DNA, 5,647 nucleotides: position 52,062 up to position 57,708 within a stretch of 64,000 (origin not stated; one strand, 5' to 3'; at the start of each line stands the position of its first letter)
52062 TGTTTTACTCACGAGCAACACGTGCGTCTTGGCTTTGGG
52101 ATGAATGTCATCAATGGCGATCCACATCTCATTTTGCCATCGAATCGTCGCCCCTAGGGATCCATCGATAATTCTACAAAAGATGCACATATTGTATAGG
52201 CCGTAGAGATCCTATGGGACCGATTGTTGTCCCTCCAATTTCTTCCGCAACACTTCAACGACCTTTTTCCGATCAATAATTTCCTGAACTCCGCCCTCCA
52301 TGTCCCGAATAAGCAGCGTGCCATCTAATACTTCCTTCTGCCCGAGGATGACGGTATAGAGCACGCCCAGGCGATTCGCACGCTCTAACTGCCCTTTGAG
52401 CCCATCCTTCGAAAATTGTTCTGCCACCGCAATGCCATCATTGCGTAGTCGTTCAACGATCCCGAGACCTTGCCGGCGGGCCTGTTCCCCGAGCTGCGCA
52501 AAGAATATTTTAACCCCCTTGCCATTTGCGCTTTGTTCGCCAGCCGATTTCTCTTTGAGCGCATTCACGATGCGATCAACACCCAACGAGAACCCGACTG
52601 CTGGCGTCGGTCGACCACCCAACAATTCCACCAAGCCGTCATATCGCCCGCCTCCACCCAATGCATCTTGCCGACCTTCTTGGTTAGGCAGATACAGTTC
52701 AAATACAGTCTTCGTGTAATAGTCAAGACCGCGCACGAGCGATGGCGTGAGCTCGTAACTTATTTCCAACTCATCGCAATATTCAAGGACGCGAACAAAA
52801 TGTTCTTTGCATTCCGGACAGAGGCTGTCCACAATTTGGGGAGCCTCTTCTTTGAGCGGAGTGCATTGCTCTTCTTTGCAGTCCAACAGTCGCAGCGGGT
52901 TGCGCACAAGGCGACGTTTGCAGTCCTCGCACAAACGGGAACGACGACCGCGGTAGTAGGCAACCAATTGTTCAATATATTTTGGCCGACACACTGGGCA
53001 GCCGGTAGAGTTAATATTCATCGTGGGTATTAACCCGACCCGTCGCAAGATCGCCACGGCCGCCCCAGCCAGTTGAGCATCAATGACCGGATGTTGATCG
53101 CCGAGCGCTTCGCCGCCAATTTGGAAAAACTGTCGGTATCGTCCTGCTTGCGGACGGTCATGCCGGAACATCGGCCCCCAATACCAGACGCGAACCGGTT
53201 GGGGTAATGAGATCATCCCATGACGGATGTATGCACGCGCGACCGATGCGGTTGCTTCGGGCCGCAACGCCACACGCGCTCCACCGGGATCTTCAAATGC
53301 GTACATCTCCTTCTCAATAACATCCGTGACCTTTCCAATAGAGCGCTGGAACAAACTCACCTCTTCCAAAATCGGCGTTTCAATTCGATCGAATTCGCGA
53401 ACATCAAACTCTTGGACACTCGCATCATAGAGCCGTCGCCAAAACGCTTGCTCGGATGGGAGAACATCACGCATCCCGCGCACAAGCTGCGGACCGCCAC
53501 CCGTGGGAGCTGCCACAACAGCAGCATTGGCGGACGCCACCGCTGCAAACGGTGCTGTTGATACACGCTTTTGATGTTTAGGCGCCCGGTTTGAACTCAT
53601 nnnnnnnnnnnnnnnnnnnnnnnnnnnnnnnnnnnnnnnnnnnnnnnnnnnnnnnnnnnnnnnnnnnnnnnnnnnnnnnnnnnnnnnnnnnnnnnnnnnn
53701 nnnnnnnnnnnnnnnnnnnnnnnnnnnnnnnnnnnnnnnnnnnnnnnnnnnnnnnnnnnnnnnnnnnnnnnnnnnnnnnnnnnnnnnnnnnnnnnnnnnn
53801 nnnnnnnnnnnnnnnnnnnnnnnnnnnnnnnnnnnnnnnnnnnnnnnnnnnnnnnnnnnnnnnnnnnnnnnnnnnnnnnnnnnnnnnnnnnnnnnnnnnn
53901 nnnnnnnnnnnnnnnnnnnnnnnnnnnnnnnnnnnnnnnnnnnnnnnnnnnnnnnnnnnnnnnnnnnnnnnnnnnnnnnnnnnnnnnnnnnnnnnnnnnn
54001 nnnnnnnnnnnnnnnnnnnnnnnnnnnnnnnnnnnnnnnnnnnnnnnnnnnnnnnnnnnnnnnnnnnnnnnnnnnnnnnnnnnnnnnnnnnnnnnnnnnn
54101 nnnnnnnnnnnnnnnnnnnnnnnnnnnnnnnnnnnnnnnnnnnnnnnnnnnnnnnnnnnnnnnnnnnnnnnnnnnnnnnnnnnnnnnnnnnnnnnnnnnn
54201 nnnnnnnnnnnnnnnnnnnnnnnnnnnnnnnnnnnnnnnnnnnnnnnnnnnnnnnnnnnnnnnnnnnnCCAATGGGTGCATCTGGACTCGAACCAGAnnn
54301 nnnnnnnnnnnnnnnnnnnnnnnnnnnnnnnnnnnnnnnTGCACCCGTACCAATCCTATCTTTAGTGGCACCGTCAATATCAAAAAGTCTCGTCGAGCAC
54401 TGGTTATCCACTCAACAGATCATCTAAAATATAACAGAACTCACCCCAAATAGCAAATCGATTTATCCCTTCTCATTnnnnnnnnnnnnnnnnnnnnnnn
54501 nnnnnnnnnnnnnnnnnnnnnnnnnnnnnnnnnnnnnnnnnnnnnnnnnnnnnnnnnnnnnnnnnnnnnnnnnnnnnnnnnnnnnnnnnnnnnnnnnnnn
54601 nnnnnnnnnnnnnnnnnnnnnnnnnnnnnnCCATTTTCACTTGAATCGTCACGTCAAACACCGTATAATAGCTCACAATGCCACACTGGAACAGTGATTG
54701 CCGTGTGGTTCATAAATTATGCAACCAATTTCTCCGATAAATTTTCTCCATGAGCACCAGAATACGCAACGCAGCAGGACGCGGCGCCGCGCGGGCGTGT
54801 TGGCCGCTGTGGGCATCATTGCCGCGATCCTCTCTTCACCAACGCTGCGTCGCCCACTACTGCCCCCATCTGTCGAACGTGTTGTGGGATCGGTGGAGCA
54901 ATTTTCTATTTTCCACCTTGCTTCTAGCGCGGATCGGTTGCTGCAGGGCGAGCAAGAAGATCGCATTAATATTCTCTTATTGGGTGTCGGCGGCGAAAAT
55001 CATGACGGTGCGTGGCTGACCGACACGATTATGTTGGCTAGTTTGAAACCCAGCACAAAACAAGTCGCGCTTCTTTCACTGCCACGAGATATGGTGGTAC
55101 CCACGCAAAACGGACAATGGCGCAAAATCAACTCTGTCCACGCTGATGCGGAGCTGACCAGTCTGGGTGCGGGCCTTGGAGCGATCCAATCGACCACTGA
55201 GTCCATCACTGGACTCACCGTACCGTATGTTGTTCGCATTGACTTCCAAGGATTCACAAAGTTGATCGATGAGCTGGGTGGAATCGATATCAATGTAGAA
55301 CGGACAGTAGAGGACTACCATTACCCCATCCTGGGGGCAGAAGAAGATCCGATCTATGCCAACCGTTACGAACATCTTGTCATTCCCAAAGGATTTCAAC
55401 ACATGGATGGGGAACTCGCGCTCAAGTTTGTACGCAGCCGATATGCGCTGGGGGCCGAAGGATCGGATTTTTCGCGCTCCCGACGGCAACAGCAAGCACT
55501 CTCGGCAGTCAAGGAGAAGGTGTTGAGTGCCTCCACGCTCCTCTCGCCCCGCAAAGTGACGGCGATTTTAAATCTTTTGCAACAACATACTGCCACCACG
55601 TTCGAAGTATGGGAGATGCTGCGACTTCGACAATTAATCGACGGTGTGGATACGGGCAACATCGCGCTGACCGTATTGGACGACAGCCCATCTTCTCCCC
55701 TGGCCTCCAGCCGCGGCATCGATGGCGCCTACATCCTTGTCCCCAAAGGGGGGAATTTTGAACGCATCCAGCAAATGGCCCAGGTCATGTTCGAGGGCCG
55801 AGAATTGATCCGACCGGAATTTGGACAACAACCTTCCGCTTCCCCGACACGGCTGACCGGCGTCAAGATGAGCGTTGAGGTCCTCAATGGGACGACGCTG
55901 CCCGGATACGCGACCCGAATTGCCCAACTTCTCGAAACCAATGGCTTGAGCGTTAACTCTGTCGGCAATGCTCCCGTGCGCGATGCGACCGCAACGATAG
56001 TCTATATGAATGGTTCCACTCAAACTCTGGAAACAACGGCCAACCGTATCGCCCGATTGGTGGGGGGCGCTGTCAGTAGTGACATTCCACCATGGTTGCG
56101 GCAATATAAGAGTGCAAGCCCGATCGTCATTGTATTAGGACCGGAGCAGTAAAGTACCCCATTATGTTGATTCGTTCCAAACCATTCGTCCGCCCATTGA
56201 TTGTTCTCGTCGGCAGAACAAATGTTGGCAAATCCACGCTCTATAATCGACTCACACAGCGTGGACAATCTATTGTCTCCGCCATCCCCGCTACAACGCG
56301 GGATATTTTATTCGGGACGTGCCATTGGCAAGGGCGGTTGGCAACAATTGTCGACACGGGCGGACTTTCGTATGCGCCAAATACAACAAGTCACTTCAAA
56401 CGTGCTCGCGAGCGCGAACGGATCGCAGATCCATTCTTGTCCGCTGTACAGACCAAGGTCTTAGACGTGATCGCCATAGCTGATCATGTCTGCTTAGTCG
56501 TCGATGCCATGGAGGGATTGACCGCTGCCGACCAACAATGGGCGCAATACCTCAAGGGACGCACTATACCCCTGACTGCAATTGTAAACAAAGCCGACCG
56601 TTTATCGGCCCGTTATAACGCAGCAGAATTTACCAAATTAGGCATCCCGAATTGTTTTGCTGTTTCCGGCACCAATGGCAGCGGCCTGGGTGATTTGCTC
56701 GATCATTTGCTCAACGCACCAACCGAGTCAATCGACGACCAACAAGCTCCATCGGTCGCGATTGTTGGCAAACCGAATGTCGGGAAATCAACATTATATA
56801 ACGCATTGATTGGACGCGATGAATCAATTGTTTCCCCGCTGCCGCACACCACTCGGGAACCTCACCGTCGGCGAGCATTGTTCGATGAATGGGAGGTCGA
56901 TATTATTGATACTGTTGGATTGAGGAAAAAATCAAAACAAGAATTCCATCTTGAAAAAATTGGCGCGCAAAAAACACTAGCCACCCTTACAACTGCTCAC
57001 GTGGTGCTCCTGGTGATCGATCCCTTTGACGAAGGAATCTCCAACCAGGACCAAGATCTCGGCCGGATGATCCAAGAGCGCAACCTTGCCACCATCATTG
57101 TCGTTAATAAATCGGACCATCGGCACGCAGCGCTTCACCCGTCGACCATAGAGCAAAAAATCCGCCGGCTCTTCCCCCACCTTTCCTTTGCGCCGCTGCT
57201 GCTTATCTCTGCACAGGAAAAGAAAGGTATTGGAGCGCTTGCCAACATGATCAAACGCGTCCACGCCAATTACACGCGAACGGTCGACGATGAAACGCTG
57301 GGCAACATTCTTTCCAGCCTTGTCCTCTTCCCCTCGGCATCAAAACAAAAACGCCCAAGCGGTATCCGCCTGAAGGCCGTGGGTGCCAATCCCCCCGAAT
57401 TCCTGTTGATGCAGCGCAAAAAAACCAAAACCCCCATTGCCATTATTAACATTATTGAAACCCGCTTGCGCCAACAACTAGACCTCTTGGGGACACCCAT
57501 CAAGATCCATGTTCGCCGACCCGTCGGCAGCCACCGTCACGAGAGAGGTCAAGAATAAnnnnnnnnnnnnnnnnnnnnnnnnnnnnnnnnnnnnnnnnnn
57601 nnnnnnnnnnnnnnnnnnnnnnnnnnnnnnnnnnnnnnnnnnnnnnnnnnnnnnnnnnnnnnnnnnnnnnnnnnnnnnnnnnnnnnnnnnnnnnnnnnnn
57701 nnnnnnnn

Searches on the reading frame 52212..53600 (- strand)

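Call 90: search_protein_families(library=pfam, proteins=[window:52212-53600:-], max_evalue=0.00001)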
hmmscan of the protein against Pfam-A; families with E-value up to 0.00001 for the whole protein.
window:52212-53600:- (462 aa): 3 families
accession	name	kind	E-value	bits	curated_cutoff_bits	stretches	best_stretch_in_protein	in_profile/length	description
PF13393.11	tRNA-synt_His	-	6.3e-40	137.7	25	1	42-344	1-308/308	Histidyl-tRNA synthetase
PF03129.25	HGTP_anticodon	-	1.2e-10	41.8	21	1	372-454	9-94/94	Anticodon binding domain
PF00587.30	tRNA-synt_2b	-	1.4e-10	42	29.3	1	100-350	1-177/179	tRNA synthetase class II core domain (G, H, P, S and T)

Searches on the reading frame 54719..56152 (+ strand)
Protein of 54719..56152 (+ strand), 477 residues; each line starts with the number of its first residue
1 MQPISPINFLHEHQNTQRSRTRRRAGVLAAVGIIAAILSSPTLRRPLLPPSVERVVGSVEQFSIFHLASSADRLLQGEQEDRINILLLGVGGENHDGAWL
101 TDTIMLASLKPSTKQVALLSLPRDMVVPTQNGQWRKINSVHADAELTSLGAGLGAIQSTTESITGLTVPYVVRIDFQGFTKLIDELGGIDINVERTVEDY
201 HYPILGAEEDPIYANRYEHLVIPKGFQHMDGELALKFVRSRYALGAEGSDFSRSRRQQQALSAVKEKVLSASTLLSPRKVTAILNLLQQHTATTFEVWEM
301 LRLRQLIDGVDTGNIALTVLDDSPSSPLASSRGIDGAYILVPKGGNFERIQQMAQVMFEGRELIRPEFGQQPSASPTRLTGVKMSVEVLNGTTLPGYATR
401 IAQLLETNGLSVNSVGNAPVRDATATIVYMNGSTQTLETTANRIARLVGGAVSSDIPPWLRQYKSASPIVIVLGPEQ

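Call 90: search_protein_families(library=pfam, proteins=[window:54719-56152:+], max_evalue=0.00001)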
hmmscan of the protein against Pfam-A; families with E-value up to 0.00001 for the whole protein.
window:54719-56152:+ (477 aa): 2 families
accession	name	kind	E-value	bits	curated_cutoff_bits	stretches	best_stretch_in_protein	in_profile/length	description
PF03816.19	LytR_cpsA_psr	-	6.2e-34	117.8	24.6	1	101-269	2-149/150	LytR_cpsA_psr family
PF13399.11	LytR_C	-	7.8e-11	43.2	22.2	1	384-474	2-83/86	LytR cell envelope-related transcriptional attenuator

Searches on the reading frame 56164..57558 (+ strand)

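Call 90: search_protein_families(library=pfam, proteins=[window:56164-57558:+], max_evalue=0.00001)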
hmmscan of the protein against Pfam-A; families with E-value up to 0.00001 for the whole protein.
window:56164-57558:+ (464 aa): 10 families
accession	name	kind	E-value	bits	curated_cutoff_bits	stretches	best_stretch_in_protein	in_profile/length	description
PF01926.29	MMR_HSR1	-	3e-50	169.5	21.9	2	198-316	2-113/113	50S ribosome-binding GTPase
PF00009.33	GTP_EFTU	-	7.8e-20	71.7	26.5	1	269-365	84-184/188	Elongation factor Tu GTP binding domain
PF02421.24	FeoB_N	-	1.2e-19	70.8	27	2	197-361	2-154/156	Ferrous iron transport protein B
PF04548.22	AIG1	-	6.3e-13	49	27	1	199-305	4-109/212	AIG1 family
PF00350.29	Dynamin_N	-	5.3e-12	46.5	27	0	198-231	1-34/168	Dynamin family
PF03193.22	RsgA_GTPase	-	2.1e-11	44.4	30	0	103-255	20-170/174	RsgA GTPase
PF13401.12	AAA_22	-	4.5e-08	33.9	27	0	193-313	3-120/130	AAA domain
PF13191.12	AAA_16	-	2.7e-07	31.7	32.6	0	11-130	25-155/167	AAA ATPase domain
PF14714.11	KH_dom-like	-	7.2e-07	29.8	27.3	1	392-451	22-81/81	KH-domain-like of EngA bacterial GTPase enzymes, C-terminal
PF05621.17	TniB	-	6.7e-06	26.1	22.4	0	179-218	20-58/189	Bacterial TniB protein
